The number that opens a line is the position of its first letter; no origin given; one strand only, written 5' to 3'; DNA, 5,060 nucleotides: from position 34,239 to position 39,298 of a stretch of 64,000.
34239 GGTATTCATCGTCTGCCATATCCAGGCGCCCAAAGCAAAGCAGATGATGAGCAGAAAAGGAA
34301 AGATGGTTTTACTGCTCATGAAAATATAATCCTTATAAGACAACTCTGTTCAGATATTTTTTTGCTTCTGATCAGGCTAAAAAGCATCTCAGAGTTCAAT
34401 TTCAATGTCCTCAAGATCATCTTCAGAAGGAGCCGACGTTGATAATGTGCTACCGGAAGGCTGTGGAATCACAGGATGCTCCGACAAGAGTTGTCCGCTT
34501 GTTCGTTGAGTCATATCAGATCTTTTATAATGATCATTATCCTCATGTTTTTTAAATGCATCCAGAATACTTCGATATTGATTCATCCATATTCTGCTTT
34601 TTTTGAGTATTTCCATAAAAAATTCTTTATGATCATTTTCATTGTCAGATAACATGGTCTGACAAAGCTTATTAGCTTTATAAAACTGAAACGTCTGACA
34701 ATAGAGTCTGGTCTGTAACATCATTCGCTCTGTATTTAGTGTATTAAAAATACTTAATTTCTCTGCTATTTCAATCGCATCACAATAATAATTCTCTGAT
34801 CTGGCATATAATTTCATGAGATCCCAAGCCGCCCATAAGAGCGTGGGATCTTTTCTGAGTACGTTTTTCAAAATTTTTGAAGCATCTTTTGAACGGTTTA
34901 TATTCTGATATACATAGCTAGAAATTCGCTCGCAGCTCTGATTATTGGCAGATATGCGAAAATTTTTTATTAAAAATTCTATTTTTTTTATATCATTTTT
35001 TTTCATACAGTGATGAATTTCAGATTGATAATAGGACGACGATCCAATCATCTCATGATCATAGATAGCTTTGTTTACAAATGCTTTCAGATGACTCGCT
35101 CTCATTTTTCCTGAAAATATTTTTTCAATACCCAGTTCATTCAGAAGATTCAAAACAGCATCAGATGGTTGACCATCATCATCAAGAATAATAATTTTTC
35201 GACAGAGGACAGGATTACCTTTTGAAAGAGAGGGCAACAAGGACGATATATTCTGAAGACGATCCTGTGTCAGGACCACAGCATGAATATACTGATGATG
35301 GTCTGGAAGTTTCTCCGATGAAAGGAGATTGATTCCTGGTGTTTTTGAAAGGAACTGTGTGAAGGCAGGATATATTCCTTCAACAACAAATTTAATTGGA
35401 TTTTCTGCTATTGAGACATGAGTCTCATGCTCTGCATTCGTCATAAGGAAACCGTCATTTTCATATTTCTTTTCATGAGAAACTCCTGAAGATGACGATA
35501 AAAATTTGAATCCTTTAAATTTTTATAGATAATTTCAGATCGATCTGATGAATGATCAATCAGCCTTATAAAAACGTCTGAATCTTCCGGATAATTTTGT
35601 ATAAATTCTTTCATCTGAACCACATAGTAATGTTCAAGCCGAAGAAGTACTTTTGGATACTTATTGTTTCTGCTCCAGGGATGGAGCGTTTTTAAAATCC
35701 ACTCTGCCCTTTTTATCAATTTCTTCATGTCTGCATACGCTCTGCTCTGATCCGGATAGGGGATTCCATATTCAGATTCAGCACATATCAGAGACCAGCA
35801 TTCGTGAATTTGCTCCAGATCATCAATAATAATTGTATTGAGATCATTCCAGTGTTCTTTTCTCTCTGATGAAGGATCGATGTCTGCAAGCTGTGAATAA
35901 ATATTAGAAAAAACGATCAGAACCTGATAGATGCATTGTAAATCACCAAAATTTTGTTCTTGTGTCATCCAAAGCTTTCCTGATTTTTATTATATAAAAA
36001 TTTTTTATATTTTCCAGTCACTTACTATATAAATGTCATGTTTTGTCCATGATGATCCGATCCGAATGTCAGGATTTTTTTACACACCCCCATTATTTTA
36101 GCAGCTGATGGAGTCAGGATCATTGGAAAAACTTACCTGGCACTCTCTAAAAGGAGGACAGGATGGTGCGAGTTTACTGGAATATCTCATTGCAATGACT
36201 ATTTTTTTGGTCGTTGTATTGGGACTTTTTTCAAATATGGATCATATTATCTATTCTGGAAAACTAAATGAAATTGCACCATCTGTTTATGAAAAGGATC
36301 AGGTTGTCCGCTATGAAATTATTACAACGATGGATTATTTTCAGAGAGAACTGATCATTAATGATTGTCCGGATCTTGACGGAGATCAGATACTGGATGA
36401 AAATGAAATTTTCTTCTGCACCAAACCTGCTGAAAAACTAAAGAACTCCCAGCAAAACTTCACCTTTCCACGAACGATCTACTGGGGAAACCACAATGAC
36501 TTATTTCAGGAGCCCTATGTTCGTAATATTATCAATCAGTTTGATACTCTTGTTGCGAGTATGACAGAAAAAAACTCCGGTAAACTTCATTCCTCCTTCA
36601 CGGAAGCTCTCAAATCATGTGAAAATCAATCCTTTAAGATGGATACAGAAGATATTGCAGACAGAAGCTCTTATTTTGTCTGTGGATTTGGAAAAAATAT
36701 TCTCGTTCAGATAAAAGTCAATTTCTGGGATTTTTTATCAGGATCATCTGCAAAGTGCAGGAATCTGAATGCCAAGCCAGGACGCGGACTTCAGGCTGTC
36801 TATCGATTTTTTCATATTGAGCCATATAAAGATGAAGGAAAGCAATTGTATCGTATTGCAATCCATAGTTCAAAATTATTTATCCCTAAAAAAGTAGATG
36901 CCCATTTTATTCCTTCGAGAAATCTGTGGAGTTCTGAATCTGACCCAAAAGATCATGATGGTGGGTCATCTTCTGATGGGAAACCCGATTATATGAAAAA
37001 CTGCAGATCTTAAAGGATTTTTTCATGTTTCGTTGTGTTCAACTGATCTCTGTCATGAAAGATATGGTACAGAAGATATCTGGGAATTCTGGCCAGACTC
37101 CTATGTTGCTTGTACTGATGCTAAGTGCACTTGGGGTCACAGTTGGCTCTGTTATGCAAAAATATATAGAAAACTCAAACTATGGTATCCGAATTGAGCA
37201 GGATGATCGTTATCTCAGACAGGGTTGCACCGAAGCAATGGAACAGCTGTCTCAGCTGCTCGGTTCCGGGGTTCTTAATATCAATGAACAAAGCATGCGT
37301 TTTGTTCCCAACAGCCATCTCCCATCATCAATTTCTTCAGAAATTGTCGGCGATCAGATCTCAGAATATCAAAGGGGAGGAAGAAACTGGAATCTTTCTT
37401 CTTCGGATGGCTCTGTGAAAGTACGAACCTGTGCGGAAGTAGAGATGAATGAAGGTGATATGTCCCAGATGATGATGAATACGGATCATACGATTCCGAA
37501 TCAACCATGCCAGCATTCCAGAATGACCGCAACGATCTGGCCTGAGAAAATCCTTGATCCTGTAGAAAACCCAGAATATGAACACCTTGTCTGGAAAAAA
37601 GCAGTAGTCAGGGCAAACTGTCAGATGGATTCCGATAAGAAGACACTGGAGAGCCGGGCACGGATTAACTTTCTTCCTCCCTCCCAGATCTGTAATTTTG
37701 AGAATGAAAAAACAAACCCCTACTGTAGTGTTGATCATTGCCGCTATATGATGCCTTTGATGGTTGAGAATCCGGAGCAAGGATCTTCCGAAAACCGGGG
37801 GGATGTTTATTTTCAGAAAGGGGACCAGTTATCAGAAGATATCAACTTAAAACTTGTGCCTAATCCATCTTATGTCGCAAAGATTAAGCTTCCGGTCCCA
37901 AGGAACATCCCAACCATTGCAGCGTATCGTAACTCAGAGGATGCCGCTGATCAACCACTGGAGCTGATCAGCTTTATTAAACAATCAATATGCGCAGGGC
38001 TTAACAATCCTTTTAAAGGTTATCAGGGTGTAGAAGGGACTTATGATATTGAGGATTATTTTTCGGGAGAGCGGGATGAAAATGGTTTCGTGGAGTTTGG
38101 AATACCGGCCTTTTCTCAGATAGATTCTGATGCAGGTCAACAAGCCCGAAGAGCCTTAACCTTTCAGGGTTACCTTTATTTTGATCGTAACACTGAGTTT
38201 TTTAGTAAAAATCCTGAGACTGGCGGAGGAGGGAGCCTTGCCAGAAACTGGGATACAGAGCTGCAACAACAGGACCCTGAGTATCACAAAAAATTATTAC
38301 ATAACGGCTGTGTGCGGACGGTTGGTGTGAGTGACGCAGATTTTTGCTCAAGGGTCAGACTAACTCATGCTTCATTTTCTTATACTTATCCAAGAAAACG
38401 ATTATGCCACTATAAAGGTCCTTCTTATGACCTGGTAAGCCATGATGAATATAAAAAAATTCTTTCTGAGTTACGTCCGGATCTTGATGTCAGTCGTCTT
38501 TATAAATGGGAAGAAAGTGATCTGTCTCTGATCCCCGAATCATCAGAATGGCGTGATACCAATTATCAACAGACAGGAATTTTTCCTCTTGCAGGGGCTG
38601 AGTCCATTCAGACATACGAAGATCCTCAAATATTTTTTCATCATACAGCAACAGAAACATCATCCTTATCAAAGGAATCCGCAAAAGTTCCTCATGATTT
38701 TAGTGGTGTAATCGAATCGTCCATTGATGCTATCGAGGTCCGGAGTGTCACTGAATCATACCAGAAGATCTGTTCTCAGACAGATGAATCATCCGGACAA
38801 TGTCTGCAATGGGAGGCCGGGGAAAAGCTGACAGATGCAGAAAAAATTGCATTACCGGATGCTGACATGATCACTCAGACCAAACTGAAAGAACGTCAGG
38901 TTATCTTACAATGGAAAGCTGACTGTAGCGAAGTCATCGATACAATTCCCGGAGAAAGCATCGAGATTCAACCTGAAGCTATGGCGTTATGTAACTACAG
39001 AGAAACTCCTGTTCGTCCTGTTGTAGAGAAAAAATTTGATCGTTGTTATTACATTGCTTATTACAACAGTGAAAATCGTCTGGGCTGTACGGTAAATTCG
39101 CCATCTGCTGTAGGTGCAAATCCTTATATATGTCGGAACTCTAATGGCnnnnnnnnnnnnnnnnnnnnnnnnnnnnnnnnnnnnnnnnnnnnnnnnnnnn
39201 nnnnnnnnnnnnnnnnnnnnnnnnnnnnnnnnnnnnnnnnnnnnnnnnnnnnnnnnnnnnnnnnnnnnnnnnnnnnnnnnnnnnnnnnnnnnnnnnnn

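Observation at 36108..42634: Orphan pilin-like operon built around a 902-aa pilin-like protein that ends in a Hint domain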

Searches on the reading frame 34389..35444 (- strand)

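Call 3: search_protein_families(library=pfam, proteins=[window:34389-35444:-], max_evalue=1)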
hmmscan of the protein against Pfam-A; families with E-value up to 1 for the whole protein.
window:34389-35444:- (351 aa): 1 family
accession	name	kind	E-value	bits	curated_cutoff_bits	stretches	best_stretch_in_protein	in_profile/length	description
PF14559.12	TPR_19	-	0.12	13.1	25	1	186-219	8-41/68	Tetratricopeptide repeat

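Call 4: search_protein_families(library=ncbifam, proteins=[window:34389-35444:-], max_evalue=1)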
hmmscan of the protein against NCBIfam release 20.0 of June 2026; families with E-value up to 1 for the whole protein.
window:34389-35444:- (351 aa): 1 family
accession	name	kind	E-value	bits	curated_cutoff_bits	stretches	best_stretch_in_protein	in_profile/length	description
TIGR02917.1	PEP_TPR_lipo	equivalog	0.00028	18.9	312.2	1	148-299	579-728/899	XrtA/PEP-CTERM system TPR-repeat protein PrsT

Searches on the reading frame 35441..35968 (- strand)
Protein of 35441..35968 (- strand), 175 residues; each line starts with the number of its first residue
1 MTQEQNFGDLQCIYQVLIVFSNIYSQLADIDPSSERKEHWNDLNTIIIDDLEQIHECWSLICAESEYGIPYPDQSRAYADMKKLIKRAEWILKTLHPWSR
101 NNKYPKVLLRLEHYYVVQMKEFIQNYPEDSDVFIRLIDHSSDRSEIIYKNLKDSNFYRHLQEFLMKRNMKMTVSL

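Call 3: search_protein_families(library=pfam, proteins=[window:35441-35968:-], max_evalue=1)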
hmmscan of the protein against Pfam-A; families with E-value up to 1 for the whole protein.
window:35441-35968:- (175 aa): 2 families
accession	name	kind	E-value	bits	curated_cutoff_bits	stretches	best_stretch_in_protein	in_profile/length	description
PF01937.24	ARMT1-like_dom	-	0.058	13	25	1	55-154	3-92/311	Damage-control phosphatase ARMT1-like domain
PF20170.4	Plexin_RBD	-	0.12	12.9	27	0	26-46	80-100/113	Plexin cytoplasmic RhoGTPase-binding domain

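Call 4: search_protein_families(library=ncbifam, proteins=[window:35441-35968:-], max_evalue=1)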
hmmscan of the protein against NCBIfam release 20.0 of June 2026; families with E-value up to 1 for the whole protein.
window:35441-35968:- (175 aa): 1 family
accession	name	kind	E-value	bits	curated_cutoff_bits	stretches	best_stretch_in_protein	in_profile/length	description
NF001183.0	PRK00155.1-3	subfamily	0.11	11.7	166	1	91-155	33-96/237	D-ribitol-5-phosphate cytidylyltransferase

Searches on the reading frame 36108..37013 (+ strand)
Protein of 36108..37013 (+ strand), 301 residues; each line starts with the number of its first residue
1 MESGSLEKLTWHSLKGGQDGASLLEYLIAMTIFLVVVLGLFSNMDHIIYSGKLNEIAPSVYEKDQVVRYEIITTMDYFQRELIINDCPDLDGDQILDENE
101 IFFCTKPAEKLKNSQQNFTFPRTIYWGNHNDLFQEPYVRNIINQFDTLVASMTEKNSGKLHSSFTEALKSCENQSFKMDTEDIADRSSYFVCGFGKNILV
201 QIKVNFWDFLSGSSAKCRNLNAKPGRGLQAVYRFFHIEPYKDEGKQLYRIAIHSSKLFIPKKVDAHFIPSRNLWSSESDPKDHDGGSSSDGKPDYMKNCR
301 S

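Call 3: search_protein_families(library=pfam, proteins=[window:36108-37013:+], max_evalue=1)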
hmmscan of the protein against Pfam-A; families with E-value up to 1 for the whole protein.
window:36108-37013:+ (301 aa): 2 families
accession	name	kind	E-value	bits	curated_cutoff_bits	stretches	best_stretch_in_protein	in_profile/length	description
PF16133.10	DUF4844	-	0.012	16.2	25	1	120-190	21-92/117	Domain of unknown function (DUF4844)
PF07963.17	N_methyl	-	0.021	14.9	21.2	1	18-41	4-27/27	Prokaryotic N-terminal methylation motif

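Call 4: search_protein_families(library=ncbifam, proteins=[window:36108-37013:+], max_evalue=1)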
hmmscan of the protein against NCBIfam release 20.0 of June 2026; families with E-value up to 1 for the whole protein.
window:36108-37013:+ (301 aa): 2 families
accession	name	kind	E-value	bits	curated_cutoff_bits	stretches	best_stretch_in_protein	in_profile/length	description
NF041013.1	T4P_ComGE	equivalog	0.0057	16.7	49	1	20-48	5-33/83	competence type IV pilus minor pilin ComGE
TIGR01707.1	gspI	equivalog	0.083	13.4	44.35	1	20-46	1-27/101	type II secretion system minor pseudopilin GspI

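Call 56: search_solved_structures(query=A5, max_evalue=10)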
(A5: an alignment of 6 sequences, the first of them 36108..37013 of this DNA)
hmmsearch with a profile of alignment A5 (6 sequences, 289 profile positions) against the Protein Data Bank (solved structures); distinct sequences matched with E-value up to 10: 5.
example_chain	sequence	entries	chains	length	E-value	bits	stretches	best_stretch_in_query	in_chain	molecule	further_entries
7tgg_A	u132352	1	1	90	0.0012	21.4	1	4-43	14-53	Geopilin domain 1 protein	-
9egp_A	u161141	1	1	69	0.04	16.4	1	12-47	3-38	Geopilin domain 1 protein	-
6xxd_A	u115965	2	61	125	0.096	15.1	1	20-122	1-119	PilA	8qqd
9laa_A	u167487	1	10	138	0.37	13.2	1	14-39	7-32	Type IV pilin protein PilA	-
28eh_A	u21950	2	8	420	1.7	11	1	25-95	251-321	Cysteate-C-fatty acyltransferase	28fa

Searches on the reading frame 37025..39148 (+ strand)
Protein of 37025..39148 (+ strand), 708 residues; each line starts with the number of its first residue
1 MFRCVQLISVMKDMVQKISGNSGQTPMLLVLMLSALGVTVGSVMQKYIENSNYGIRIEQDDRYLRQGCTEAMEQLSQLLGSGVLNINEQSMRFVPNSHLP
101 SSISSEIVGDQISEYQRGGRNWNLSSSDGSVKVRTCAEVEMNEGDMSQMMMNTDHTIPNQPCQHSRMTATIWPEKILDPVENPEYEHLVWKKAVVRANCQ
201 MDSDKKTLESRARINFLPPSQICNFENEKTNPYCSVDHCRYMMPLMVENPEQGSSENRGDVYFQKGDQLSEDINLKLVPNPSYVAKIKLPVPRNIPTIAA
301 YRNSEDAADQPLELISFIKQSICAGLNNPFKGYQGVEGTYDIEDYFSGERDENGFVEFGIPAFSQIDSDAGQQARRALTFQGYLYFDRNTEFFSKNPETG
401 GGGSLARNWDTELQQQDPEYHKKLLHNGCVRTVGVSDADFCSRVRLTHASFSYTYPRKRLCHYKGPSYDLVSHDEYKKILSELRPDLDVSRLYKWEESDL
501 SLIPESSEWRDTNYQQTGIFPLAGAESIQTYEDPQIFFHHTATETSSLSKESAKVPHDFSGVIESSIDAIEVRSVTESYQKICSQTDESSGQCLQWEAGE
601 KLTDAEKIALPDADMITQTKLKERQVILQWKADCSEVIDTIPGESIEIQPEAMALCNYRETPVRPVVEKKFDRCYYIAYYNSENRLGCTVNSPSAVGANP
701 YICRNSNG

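Call 83: predict_structure(alignment_id=A8)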
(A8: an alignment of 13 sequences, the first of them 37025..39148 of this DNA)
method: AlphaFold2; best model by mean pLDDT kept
length: 708 residues; sequences in the alignment: 13
mean_pLDDT: 72.2   pTM: 0.58
mean pLDDT of the five models: 72.2, 69.1, 69.0, 68.7, 67.3
residues with pLDDT >= 90: 34; 70-90: 428; 50-70: 171; < 50: 75
segments of 3 or more residues with pLDDT < 50: 1-4, 19-27, 140-159, 364-374, 396-401, 549-553, 695-699, 706-708
pLDDT, mean of each block of 10 residues (from residue 1): 50 53 47 54 62 69 83 86 85 88 79 58 87 72 45 43 72 88 77 91 81 78 69 73 83 75 67 78 74 66 52 72 81 81 76 72 42 58 80 51 75 86 89 84 83 83 82 76 74 74 60 82 70 65 52 55 81 84 82 82 77 79 82 85 76 70 62 83 82 53 51
secondary structure, 60 per line:
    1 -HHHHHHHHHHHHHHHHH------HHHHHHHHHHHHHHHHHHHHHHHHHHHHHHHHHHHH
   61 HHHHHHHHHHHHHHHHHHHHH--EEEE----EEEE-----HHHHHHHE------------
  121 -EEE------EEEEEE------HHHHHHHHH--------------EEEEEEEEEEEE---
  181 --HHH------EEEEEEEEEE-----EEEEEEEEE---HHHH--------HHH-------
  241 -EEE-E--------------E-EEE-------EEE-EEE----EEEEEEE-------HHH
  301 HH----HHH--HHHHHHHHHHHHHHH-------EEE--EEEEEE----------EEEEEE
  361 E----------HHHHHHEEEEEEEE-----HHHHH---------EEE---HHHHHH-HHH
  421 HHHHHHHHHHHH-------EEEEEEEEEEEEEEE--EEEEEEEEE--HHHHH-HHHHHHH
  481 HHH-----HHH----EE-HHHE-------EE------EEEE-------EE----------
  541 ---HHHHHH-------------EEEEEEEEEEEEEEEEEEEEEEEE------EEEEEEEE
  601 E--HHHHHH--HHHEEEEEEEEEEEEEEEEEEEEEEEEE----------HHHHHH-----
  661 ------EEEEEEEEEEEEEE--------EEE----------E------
elements in order (helices of 4 or more, strands of 3 or more residues): H2-18 H25-81 E84-87 E92-95 H101-107 E122-124 E131-136 H143-151 E166-177 E192-201 E207-215 H219-222 E242-244 E263-265 E273-275 E277-279 E284-290 H298-302 H312-326 E334-336 E339-344 E355-361 H372-377 E378-385 H391-395 E405-407 H411-416 H418-432 E440-454 E457-465 H468-472 H474-483 E518-521 H544-549 E563-586 E593-601 H604-609 E615-639 H650-655 E667-680 E689-691

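Call 85: fold_search(model_id=the predicted structure, library=pdb)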
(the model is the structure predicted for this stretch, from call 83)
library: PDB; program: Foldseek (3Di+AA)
matches with E <= 10: 291; with E <= 0.001: 0
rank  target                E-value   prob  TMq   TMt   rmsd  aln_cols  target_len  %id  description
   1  9pgg_Bx               9.6e-02  0.04  0.06  0.06  32.4       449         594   10  Cryo-EM structure of bacteriophage P22 gp1-gp5-gp4 complex at 2.76 angstrom (released 2026-02-04)
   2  7txa_D                1.0e-01  0.44  0.06  0.12  10.9       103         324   13  Structure of the Class II Fructose-1,6-Bisphophatase from Francisella tularensis complexed with native metal cofactor  (released 2023-06-28)
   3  7txg_D                1.3e-01  0.41  0.06  0.12  10.8       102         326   13  Structure of the Class II Fructose-1,6-Bisphosphatase from Francisella tularensis with native Mn++ divalent cation and (released 2023-06-28)
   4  8g5x_D                1.8e-01  0.33  0.06  0.12  10.8       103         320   13  Structure of the Class II Fructose-1,6-Bisphophatase from Francisella tularensis complexed with native metal cofactor  (released 2023-06-28)
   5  7txa_1                1.9e-01  0.35  0.06  0.12  10.7       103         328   13  Structure of the Class II Fructose-1,6-Bisphophatase from Francisella tularensis complexed with native metal cofactor  (released 2023-06-28)
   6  7js3_A                2.5e-01  0.38  0.06  0.12   9.5       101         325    9  Structure of the Class II Fructose-1,6-Bisphophatase from Francisella tularensis (released 2020-11-04)
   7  8g5w_D                2.5e-01  0.30  0.06  0.12  10.8       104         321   12  Structure of the Class II Fructose-1,6-Bisphophatase from Francisella tularensis complexed with native metal cofactor  (released 2023-06-28)
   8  7qoi_FF               3.1e-01  0.05  0.06  0.06  28.3       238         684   10  Unique vertex of the phicrAss001 virion (released 2023-03-29)
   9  5bsz                  3.7e-01  0.10  0.07  0.15   8.2       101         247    8  X-ray structure of the sugar N-methyltransferase KedS8 from Streptoalloteichus sp ATCC 53650 (released 2015-07-29)
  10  7qoi_FG               3.7e-01  0.03  0.07  0.07  35.9       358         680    9  Unique vertex of the phicrAss001 virion (released 2023-03-29)
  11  7qoi_FH               3.9e-01  0.06  0.06  0.07  24.2       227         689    9  Unique vertex of the phicrAss001 virion (released 2023-03-29)
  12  7sfs_A                4.3e-01  0.03  0.05  0.06  35.6       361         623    9  In situ cryo-EM structure of bacteriophage Sf6 portal:gp7 complex at 2.7A resolution (released 2022-11-09)
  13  5jj3_A                4.9e-01  0.02  0.05  0.05  35.7       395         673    8  Refined Structure of the Mature Virion Conformation of P22 Portal Protein (released 2017-02-08)
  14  6u9g_A                7.6e-01  0.01  0.05  0.05  46.7       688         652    9  Structure of Francisella PdpA-VgrG Complex, half-lidded (released 2019-10-23)
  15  7qoi_FL               8.0e-01  0.04  0.07  0.07  27.3       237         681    9  Unique vertex of the phicrAss001 virion (released 2023-03-29)
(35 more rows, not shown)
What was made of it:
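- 37160..39004 (+): ORF2 residues 46-660: Cys-rich ectodomain, mostly beta, with no recognisable family or fold. Foldseek against the PDB finds nothing at E <= 1e-3 (call 85).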
